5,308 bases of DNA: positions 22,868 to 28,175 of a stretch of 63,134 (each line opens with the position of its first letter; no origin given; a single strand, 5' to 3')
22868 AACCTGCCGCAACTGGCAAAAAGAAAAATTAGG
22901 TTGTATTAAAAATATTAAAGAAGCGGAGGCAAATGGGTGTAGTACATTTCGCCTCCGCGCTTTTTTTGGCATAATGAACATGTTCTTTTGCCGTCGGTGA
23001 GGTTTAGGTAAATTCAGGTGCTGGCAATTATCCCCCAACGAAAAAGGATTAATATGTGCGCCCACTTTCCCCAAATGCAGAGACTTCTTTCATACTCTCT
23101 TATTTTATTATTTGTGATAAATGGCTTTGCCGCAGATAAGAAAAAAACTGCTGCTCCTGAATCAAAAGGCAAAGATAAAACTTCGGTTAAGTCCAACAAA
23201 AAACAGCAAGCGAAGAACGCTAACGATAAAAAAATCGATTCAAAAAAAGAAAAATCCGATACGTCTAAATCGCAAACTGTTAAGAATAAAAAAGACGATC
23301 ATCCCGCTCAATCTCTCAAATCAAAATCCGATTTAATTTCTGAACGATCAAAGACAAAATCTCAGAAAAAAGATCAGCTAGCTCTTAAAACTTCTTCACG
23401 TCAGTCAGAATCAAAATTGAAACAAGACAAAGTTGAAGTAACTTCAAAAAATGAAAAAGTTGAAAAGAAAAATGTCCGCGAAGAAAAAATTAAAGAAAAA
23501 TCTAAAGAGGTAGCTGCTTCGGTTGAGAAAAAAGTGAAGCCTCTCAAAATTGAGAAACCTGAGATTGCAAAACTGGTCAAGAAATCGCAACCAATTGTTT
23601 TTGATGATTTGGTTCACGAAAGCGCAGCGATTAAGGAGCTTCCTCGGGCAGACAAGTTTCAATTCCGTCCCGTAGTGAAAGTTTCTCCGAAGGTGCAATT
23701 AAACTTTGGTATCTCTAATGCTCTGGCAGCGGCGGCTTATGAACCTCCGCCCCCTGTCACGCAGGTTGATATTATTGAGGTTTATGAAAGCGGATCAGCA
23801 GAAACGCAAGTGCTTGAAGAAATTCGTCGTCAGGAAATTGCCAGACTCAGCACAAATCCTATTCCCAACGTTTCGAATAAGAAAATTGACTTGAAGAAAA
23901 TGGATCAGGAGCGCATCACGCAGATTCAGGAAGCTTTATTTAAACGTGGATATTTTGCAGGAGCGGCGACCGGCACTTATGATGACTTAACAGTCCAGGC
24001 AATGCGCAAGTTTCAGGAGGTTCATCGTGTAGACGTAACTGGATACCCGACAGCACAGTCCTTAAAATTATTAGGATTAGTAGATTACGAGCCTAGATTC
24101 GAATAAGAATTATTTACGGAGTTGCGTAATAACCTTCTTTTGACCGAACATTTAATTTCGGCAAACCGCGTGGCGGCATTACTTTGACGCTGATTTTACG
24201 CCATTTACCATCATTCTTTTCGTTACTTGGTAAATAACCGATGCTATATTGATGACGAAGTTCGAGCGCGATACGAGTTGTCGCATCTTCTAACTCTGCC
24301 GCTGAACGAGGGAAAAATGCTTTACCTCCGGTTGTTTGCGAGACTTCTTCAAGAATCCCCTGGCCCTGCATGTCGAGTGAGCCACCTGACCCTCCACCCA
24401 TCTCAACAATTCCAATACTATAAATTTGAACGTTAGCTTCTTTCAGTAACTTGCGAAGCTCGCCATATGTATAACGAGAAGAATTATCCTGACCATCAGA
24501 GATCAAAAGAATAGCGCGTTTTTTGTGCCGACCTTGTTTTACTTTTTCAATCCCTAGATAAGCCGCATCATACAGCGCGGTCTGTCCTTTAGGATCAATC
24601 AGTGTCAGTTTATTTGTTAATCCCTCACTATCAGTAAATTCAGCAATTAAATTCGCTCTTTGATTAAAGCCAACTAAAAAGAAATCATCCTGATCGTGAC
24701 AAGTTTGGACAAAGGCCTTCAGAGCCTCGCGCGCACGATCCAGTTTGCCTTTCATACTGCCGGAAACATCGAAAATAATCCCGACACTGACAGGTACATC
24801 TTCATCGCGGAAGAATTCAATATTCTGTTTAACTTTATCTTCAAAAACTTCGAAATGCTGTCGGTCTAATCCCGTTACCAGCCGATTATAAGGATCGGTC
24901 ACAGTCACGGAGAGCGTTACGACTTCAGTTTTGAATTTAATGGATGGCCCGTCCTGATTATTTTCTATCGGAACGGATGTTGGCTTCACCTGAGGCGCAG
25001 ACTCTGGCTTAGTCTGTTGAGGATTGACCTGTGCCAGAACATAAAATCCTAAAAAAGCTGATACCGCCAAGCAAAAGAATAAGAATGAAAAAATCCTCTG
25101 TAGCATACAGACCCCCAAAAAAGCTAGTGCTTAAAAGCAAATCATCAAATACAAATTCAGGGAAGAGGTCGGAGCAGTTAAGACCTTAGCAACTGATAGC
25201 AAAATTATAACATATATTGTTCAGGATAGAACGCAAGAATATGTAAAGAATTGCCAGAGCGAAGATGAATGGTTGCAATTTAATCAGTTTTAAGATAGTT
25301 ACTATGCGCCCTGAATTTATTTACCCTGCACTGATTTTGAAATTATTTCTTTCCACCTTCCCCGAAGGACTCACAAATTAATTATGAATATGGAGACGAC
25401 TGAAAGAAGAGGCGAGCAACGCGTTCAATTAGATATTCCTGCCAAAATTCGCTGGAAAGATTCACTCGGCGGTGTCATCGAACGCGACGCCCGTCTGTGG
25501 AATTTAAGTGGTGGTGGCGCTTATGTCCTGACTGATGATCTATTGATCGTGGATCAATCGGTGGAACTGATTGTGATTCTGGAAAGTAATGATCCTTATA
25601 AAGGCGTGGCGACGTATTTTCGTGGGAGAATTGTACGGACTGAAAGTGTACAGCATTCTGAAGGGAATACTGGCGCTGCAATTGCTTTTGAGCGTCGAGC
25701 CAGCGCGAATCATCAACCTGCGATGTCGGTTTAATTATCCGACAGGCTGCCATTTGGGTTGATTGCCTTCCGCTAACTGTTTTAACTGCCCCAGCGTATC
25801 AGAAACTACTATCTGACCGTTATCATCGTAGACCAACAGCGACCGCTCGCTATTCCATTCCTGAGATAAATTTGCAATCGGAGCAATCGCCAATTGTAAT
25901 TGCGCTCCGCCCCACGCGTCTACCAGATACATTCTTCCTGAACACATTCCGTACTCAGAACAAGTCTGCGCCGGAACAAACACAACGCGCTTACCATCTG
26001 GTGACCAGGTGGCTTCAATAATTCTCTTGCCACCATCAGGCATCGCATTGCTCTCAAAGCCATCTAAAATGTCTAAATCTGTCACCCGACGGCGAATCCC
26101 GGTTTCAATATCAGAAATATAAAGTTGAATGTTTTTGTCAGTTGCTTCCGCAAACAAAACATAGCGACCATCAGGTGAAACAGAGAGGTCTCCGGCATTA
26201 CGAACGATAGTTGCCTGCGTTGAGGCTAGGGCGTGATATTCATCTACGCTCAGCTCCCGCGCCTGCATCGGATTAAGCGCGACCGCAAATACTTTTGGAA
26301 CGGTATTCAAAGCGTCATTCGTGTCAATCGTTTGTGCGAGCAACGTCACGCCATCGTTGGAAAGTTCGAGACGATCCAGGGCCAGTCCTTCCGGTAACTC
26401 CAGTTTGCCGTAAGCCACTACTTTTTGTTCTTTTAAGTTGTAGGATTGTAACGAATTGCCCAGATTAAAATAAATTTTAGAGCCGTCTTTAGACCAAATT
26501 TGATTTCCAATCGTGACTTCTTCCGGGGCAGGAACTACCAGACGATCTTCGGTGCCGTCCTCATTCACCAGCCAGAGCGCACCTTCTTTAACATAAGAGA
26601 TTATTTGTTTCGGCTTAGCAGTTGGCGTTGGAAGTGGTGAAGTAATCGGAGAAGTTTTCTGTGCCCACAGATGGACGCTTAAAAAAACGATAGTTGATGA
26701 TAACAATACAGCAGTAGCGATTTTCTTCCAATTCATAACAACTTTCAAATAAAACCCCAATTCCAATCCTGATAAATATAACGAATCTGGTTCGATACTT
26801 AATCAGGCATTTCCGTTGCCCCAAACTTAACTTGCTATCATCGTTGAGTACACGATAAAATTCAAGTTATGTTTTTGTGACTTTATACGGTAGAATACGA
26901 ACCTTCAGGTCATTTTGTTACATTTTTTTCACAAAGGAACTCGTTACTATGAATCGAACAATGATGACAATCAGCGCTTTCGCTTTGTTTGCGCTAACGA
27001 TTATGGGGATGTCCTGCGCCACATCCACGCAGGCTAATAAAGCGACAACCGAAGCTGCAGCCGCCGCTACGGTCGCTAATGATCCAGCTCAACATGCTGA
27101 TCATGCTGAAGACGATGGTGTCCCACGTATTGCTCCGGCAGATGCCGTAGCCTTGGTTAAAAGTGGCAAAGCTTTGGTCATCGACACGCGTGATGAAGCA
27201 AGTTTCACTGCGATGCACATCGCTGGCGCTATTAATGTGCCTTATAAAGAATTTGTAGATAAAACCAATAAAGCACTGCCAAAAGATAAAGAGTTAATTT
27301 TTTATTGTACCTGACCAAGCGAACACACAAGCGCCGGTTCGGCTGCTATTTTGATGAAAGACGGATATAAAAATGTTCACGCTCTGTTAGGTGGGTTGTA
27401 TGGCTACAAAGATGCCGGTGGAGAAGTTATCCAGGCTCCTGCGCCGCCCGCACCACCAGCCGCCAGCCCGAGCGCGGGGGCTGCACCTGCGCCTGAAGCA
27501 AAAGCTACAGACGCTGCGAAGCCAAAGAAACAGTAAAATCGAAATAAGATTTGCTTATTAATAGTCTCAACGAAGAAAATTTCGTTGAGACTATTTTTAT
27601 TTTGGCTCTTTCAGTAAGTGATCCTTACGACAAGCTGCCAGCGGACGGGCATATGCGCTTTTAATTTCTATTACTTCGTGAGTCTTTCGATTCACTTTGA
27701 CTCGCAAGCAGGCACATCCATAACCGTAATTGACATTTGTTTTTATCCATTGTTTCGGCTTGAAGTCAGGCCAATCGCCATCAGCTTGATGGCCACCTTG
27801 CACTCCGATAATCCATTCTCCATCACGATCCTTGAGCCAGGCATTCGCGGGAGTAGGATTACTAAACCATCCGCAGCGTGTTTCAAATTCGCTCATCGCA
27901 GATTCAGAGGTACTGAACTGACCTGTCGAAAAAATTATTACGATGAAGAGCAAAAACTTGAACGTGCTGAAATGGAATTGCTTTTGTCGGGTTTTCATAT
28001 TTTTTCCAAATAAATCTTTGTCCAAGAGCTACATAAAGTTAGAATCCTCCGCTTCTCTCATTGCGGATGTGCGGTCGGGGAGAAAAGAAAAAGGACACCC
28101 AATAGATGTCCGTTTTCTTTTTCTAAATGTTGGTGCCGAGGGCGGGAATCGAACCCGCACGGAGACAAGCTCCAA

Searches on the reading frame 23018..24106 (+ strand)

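Call 39: search_protein_families(library=pfam, proteins=[window:23018-24106:+], max_evalue=0.01)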
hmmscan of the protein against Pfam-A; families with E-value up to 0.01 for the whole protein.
window:23018-24106:+ (362 aa): 2 families
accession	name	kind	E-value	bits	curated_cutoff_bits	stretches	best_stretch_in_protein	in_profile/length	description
PF01471.23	PG_binding_1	-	5.5e-11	42.9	23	1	297-352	2-57/57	Putative peptidoglycan binding domain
PF08823.16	PG_binding_2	-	0.0006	20.5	21.1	1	297-335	15-53/74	Putative peptidoglycan binding domain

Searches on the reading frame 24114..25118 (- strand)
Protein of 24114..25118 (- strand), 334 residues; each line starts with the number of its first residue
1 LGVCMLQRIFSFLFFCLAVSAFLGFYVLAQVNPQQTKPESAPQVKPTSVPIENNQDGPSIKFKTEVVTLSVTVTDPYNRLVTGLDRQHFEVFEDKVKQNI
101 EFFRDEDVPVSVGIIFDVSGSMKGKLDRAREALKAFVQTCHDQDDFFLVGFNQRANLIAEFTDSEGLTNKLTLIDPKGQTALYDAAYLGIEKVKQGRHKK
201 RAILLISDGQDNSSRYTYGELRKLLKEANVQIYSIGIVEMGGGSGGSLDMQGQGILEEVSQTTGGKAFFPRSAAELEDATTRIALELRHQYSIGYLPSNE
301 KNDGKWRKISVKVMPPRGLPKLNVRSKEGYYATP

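Call 39: search_protein_families(library=pfam, proteins=[window:24114-25118:-], max_evalue=0.01)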
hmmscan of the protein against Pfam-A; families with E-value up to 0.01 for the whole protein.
window:24114-25118:- (334 aa): 4 families
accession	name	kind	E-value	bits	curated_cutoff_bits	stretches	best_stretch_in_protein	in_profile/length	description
PF13519.12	VWA_2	-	8e-11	43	27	1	114-210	3-107/107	von Willebrand factor type A domain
PF00092.34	VWA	-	1.9e-10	41.7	23.8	1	113-280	3-172/174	von Willebrand factor type A domain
PF13768.12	VWA_3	-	1.5e-06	28.7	27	1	112-236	3-134/155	von Willebrand factor type A domain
PF25106.1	VWA_4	-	0.0029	17.6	27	1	112-268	2-165/169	von Willebrand factor A domain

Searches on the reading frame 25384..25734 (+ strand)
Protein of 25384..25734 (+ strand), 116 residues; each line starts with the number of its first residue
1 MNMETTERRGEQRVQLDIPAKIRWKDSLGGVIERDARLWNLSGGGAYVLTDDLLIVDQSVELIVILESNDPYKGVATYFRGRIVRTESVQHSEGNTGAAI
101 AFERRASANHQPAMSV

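Call 39: search_protein_families(library=pfam, proteins=[window:25384-25734:+], max_evalue=0.01)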
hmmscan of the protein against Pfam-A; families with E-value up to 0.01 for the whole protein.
window:25384-25734:+ (116 aa): 1 family
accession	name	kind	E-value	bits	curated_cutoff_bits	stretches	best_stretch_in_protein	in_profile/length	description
PF07238.19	PilZ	-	1.9e-05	25.4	22.5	1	7-102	1-85/102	PilZ domain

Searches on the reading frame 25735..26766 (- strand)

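Call 39: search_protein_families(library=pfam, proteins=[window:25735-26766:-], max_evalue=0.01)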
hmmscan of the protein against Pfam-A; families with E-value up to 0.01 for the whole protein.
window:25735-26766:- (343 aa): 2 families
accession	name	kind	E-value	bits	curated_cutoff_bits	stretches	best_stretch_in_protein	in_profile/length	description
PF07676.18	PD40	-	4.2e-10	39.8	20.9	1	248-264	10-26/38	WD40-like Beta Propeller Repeat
PF00930.27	DPPIV_N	-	0.0073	15.5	22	0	197-264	1-60/354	Dipeptidyl peptidase IV (DPP IV) N-terminal region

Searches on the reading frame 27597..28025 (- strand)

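Call 39: search_protein_families(library=pfam, proteins=[window:27597-28025:-], max_evalue=0.01)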
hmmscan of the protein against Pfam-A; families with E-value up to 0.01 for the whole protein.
window:27597-28025:- (142 aa): 1 family
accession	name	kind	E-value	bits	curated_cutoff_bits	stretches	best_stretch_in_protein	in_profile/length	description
PF13316.11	DUF4087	-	1.3e-41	141.3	25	1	47-139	3-97/97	Protein of unknown function (DUF4087)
